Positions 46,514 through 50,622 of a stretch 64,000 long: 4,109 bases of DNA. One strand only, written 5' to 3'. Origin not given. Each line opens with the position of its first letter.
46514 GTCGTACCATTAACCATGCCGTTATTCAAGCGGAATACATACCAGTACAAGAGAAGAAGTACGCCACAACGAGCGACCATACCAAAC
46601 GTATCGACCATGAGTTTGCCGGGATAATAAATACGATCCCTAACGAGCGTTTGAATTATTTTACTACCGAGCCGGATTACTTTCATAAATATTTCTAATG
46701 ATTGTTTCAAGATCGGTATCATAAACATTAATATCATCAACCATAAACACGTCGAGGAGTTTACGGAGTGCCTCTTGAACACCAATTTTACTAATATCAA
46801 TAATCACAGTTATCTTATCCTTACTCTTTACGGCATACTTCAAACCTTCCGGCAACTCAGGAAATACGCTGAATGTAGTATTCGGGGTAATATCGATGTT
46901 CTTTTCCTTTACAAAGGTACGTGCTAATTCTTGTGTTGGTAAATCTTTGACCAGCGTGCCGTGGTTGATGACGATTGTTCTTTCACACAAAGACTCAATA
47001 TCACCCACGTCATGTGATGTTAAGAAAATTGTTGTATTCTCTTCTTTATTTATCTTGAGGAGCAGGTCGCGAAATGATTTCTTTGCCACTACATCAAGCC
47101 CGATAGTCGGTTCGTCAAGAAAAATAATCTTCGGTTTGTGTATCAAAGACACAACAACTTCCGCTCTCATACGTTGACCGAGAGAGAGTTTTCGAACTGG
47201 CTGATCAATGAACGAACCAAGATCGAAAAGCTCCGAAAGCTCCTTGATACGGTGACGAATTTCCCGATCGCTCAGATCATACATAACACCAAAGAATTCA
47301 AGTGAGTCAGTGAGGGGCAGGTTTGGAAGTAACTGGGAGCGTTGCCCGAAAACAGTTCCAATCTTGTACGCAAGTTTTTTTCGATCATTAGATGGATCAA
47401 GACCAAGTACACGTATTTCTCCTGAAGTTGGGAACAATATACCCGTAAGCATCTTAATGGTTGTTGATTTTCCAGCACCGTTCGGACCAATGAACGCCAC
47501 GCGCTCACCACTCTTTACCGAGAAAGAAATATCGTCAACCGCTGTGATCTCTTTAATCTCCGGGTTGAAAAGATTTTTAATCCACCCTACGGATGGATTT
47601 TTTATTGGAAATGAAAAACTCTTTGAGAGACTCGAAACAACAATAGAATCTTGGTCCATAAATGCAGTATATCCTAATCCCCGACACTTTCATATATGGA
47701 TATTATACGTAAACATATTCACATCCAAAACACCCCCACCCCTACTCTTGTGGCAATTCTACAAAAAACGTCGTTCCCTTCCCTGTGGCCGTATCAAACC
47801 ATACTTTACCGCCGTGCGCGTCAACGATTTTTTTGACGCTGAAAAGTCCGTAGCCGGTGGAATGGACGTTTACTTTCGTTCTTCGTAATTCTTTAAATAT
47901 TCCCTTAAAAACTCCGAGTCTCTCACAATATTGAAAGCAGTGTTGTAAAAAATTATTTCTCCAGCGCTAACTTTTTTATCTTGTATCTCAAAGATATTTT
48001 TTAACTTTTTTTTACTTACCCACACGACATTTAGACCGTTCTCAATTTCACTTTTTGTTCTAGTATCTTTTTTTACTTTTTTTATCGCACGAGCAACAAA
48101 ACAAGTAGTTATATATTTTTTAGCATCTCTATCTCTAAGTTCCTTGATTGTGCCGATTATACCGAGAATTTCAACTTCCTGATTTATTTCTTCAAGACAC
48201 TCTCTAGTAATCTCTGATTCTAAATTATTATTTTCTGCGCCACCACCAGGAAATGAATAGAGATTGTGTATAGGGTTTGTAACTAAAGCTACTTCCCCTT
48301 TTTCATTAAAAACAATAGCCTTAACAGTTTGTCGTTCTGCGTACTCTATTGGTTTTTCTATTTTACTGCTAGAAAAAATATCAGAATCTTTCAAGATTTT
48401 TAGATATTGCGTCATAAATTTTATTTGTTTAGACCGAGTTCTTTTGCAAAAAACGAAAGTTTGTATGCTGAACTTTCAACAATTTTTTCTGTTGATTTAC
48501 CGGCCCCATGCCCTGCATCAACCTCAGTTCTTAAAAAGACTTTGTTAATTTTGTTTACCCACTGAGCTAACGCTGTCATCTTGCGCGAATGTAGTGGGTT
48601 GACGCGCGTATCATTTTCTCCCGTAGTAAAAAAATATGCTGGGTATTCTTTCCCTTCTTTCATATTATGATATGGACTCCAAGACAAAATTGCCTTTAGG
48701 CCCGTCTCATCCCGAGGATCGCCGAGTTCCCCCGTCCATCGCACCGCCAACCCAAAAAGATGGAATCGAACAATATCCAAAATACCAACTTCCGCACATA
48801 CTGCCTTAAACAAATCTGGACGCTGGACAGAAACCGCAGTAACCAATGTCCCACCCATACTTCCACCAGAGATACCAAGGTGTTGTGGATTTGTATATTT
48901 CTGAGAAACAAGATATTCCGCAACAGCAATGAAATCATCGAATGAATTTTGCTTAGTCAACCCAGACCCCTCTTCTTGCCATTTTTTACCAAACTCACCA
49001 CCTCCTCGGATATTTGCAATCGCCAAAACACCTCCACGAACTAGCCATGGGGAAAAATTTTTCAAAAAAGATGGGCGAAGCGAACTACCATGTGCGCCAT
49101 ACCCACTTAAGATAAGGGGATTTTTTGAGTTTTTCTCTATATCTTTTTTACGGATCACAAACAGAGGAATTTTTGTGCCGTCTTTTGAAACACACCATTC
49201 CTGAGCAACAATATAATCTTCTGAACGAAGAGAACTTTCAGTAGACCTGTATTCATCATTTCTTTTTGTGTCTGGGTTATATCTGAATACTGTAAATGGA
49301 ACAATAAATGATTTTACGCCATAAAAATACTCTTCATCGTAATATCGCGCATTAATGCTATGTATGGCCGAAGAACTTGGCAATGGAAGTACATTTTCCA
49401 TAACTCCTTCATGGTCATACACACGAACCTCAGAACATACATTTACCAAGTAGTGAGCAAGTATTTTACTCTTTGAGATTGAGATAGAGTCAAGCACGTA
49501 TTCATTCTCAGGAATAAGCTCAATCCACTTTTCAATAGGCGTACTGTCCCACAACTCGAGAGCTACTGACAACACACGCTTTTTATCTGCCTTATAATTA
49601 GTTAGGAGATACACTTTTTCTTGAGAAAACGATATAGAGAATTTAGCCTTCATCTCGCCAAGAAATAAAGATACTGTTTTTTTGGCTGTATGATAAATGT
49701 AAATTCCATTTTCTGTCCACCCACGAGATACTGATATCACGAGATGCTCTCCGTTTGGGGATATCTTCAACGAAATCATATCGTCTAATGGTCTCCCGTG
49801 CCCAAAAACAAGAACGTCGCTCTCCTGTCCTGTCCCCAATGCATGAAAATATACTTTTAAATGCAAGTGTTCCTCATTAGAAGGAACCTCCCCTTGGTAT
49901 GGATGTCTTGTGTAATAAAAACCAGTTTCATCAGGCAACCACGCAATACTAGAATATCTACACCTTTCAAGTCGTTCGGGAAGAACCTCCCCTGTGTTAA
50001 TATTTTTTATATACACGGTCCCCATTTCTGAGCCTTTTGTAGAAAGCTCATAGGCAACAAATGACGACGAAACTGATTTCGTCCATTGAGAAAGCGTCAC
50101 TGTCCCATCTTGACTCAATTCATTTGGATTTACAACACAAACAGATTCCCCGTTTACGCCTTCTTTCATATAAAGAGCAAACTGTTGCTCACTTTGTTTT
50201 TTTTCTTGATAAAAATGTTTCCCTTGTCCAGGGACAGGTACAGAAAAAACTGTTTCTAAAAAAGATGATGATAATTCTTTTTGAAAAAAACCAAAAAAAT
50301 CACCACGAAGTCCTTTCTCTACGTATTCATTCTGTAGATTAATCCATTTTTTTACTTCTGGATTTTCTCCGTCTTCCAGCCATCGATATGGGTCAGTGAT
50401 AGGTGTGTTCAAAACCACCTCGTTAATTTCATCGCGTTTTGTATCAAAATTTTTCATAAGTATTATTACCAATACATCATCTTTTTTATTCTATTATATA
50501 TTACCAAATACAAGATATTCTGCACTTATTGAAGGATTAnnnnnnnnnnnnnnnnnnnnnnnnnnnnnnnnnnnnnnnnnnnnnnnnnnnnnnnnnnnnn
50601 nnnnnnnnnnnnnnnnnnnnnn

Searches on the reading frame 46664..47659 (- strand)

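Call 18: search_protein_families(library=pfam, proteins=[window:46664-47659:-], max_evalue=0.00001)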
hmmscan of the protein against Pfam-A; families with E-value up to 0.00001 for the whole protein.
window:46664-47659:- (331 aa): 2 families
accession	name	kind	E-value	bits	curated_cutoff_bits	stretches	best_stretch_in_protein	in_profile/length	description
PF00005.33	ABC_tran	-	6.7e-29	101.7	25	1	42-185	2-136/137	ABC transporter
PF13304.12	AAA_21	-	4.6e-11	43.8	27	1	102-217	185-299/304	AAA domain, putative AbiEii toxin, Type IV TA system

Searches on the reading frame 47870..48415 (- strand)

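Call 18: search_protein_families(library=pfam, proteins=[window:47870-48415:-], max_evalue=0.00001)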
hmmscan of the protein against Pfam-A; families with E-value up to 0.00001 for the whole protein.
window:47870-48415:- (181 aa): 1 family
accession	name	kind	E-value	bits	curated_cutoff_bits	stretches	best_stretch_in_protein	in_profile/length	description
PF00293.34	NUDIX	-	5.4e-08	33.4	21.1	1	28-141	3-122/134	NUDIX domain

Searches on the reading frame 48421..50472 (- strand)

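Call 19: search_protein_families(library=pfam, proteins=[window:48421-50472:-], max_evalue=0.00001)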
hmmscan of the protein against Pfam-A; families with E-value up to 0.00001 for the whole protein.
window:48421-50472:- (683 aa): 2 families
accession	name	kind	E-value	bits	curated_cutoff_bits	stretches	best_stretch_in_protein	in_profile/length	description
PF02897.21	Peptidase_S9_N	-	8.7e-77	259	24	1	12-406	4-409/414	Prolyl oligopeptidase, N-terminal beta-propeller domain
PF00326.27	Peptidase_S9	-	1.3e-52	178.9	22.6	1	468-680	2-211/213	Prolyl oligopeptidase family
